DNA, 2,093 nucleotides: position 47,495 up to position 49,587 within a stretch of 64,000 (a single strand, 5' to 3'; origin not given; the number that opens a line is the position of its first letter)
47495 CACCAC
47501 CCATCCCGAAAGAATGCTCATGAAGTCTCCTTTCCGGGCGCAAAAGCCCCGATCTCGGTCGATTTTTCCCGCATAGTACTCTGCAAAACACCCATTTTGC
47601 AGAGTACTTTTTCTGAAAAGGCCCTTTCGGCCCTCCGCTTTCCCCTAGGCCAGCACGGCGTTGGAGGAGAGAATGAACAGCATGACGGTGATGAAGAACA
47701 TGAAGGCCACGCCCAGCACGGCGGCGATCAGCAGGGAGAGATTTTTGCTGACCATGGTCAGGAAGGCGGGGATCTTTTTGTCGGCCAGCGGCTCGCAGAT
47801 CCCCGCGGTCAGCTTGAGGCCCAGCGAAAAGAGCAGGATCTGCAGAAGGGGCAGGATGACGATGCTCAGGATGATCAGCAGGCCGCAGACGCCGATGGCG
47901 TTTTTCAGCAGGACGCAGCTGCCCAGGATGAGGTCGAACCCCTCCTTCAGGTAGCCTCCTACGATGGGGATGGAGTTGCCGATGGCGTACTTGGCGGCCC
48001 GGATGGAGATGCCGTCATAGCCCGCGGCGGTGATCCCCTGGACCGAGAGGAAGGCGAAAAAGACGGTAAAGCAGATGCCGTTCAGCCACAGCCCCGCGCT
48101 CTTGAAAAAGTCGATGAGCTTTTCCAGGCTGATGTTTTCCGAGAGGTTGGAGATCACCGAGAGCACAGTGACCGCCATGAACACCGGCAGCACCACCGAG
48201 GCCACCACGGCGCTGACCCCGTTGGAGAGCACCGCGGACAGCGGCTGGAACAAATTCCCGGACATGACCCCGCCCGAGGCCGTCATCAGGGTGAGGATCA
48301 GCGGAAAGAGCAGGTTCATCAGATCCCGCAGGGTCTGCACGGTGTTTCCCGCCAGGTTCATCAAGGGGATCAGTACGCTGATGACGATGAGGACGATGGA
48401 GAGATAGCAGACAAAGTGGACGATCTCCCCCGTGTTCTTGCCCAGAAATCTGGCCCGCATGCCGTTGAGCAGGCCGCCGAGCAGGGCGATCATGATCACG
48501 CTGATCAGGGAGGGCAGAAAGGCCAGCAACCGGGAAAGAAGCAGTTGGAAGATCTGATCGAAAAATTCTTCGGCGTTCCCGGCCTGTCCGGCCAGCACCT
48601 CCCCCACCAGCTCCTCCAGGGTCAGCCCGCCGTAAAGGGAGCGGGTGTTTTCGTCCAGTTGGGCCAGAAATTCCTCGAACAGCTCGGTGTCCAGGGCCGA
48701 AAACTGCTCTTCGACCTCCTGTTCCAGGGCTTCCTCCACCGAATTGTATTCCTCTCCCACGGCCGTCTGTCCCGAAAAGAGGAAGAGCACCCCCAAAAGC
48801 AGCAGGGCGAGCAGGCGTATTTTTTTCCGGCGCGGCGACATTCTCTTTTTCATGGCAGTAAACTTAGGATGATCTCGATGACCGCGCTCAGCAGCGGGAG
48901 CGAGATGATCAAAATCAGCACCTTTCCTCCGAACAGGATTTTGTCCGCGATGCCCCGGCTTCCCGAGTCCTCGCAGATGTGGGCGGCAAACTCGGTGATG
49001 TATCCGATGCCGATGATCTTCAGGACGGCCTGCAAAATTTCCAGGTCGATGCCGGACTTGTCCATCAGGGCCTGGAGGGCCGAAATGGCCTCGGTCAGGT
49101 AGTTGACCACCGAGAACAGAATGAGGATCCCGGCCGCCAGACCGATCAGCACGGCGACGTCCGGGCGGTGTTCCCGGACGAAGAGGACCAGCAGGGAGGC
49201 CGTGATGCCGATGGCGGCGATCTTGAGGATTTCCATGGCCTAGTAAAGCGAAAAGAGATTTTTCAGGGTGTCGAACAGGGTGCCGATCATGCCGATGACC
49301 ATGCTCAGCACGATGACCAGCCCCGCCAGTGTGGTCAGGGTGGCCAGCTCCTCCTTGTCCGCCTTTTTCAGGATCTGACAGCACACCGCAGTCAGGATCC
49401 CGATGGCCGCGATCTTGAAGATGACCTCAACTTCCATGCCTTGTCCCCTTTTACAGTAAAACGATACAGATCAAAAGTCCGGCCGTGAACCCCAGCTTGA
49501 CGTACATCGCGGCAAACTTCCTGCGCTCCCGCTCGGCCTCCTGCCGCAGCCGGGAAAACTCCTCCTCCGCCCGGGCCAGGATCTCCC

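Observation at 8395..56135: Dispersed roughly 45-bp palindromic repeat family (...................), five copies in one orientation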

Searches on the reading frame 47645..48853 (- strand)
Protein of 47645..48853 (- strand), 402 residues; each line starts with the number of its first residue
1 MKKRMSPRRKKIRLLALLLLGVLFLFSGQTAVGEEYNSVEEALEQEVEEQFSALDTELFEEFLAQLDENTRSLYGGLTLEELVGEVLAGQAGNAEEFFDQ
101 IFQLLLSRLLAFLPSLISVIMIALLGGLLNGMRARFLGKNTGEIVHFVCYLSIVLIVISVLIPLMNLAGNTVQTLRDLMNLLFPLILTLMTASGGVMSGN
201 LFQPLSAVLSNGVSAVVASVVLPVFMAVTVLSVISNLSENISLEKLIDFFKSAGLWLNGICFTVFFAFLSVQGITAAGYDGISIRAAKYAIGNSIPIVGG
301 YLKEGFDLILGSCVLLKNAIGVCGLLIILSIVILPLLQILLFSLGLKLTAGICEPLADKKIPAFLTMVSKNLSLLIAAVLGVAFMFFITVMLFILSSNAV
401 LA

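Call 42: find_homologous_proteins(query=window:47645-48853:-, max_evalue=1e-60)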
Query window:47645-48853:- (402 aa): 180 proteins with E <= 1e-60 among 8000 candidates; the best 120 are listed.
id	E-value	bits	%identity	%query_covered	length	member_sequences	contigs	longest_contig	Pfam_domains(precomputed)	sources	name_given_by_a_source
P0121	6.8e-241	817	100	100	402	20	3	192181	PF09546.16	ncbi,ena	-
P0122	5.7e-210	715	90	98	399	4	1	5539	PF09546.16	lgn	-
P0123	5.7e-149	514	67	91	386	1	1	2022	PF09546.16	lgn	-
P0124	4.9e-140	485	61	98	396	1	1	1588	PF09546.16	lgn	-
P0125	1.8e-139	483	59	99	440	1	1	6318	PF09546.16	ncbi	-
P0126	4.0e-137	475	58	98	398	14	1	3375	PF09546.16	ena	-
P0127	1.1e-134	467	59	98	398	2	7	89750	PF09546.16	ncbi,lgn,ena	-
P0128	2.4e-134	466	60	98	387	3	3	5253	PF09546.16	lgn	-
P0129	8.7e-133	461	62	91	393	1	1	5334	PF09546.16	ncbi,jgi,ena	-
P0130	2.3e-131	456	57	98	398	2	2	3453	PF09546.16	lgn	-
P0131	9.8e-125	435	56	92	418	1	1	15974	PF09546.16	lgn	-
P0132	1.4e-119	418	54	93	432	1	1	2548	PF09546.16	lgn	-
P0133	1.2e-118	415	53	90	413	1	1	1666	PF09546.16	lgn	-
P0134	1.8e-116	408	51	92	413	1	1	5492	PF09546.16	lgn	-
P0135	1.4e-114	401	47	100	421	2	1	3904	PF09546.16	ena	-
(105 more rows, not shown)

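Call 43: find_encoding_contigs(protein=P0122, flank=10000, max_places=5)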
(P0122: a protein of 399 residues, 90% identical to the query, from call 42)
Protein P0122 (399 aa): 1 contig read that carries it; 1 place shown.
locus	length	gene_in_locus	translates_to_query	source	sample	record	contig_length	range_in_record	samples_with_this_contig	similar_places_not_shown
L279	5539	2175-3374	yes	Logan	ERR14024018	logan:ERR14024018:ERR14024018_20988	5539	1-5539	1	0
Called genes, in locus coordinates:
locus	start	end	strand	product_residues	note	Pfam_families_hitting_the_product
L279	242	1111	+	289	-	PF19568:Spore_III_AA, PF00437:T2SSE (weak)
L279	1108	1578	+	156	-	PF09548:Spore_III_AB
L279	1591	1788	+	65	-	PF06686:SpoIIIAC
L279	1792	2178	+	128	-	PF06686:SpoIIIAC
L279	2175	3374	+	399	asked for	PF09546:Spore_III_AE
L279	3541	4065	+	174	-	PF09581:Spore_III_AF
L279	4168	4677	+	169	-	-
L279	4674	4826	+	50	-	-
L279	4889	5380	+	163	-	PF12685:SpoIIIAH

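Call 44: find_encoding_contigs(protein=P0127, flank=10000, max_places=4)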
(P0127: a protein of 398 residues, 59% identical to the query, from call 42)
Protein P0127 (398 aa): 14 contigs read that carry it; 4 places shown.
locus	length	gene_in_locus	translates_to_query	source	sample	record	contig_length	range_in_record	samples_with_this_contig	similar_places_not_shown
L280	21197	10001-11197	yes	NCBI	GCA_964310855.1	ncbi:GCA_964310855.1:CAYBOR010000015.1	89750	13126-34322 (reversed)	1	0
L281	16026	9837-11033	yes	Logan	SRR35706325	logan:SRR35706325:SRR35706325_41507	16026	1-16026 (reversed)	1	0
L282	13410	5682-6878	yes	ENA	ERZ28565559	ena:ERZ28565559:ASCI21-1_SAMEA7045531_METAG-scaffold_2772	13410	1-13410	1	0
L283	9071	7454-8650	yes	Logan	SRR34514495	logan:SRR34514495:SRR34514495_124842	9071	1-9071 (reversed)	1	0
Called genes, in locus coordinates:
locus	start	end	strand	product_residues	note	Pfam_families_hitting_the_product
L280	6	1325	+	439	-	PF00465:Fe-ADH, PF13685:Fe-ADH_2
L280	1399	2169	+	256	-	PF00702:Hydrolase, PF13344:Hydrolase_6, PF13242:Hydrolase_like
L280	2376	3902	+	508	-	PF00474:SSF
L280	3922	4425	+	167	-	-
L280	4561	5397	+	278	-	PF01048:PNP_UDP_1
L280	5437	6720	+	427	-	PF01979:Amidohydro_1, PF07969:Amidohydro_3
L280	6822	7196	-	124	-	PF14276:DUF4363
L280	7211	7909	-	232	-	PF04239:DUF421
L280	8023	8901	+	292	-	PF19568:Spore_III_AA, PF00437:T2SSE (weak)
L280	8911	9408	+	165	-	PF09548:Spore_III_AB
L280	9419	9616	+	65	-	PF06686:SpoIIIAC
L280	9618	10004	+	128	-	PF06686:SpoIIIAC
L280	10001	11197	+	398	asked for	PF09546:Spore_III_AE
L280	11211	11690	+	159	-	PF09581:Spore_III_AF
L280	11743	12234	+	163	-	-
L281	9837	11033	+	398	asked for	PF09546:Spore_III_AE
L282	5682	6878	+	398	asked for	PF09546:Spore_III_AE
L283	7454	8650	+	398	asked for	PF09546:Spore_III_AE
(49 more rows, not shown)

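Call 64: find_encoding_contigs(protein=P0123, flank=10000, max_places=3)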
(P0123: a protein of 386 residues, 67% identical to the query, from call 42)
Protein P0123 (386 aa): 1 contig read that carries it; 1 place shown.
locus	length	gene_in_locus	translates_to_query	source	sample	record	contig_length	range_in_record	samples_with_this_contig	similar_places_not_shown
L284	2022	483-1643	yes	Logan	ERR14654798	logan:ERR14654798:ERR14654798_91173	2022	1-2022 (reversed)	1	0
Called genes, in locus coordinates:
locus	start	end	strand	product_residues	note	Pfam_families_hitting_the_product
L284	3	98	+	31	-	?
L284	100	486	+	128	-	PF06686:SpoIIIAC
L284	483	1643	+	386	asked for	PF09546:Spore_III_AE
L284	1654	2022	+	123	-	?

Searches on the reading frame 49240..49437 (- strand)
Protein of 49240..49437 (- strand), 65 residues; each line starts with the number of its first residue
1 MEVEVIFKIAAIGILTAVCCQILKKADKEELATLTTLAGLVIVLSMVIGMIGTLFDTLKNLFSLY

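Call 34: find_encoding_contigs(protein=window:49240-49437:-, flank=10000, max_places=10)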
Protein window:49240-49437:- (65 aa): 21 contigs read that carry it; 10 places shown.
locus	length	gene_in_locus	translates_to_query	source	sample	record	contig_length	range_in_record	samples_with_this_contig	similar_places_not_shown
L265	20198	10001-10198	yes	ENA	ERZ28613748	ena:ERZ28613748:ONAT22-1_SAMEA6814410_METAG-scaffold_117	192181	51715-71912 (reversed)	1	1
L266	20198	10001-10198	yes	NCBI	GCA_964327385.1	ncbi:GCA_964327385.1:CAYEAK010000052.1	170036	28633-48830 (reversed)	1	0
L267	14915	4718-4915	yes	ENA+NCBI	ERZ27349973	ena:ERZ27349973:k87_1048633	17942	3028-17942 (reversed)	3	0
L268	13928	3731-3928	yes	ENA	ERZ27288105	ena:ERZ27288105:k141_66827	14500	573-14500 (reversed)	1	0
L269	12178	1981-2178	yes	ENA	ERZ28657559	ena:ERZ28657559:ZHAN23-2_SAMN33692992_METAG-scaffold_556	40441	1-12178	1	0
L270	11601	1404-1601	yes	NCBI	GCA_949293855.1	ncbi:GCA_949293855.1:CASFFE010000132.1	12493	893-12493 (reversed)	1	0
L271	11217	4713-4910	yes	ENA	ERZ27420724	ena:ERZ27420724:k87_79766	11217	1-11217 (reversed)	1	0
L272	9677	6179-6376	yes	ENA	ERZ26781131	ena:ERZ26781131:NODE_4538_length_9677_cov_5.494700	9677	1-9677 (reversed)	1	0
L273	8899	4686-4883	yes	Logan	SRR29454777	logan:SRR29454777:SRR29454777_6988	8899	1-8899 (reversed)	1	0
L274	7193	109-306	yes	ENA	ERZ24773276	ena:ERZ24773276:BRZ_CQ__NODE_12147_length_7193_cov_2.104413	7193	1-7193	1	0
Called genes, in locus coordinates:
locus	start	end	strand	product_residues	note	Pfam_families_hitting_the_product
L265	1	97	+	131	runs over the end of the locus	PF00293:NUDIX, PF14815:NUDIX_4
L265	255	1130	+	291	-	-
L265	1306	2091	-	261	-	PF06541:ABC_trans_CmpB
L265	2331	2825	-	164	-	-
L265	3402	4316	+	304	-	PF00005:ABC_tran, PF13304:AAA_21 (weak)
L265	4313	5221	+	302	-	PF01061:ABC2_membrane, PF12698:ABC2_membrane_3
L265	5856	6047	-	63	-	PF12844:HTH_19, PF13443:HTH_26, PF13560:HTH_31, PF01381:HTH_3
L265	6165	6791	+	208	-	-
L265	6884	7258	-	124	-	PF14276:DUF4363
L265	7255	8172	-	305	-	PF04239:DUF421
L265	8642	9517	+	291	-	PF19568:Spore_III_AA, PF00437:T2SSE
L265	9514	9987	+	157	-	PF09548:Spore_III_AB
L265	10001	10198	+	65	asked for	PF06686:SpoIIIAC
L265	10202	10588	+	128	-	PF06686:SpoIIIAC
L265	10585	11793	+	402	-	PF09546:Spore_III_AE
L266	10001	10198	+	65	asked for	PF06686:SpoIIIAC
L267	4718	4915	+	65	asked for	PF06686:SpoIIIAC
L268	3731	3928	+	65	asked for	PF06686:SpoIIIAC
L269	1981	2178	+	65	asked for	PF06686:SpoIIIAC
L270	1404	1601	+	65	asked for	PF06686:SpoIIIAC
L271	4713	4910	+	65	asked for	PF06686:SpoIIIAC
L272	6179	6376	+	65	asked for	PF06686:SpoIIIAC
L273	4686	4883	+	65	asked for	PF06686:SpoIIIAC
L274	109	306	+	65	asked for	PF06686:SpoIIIAC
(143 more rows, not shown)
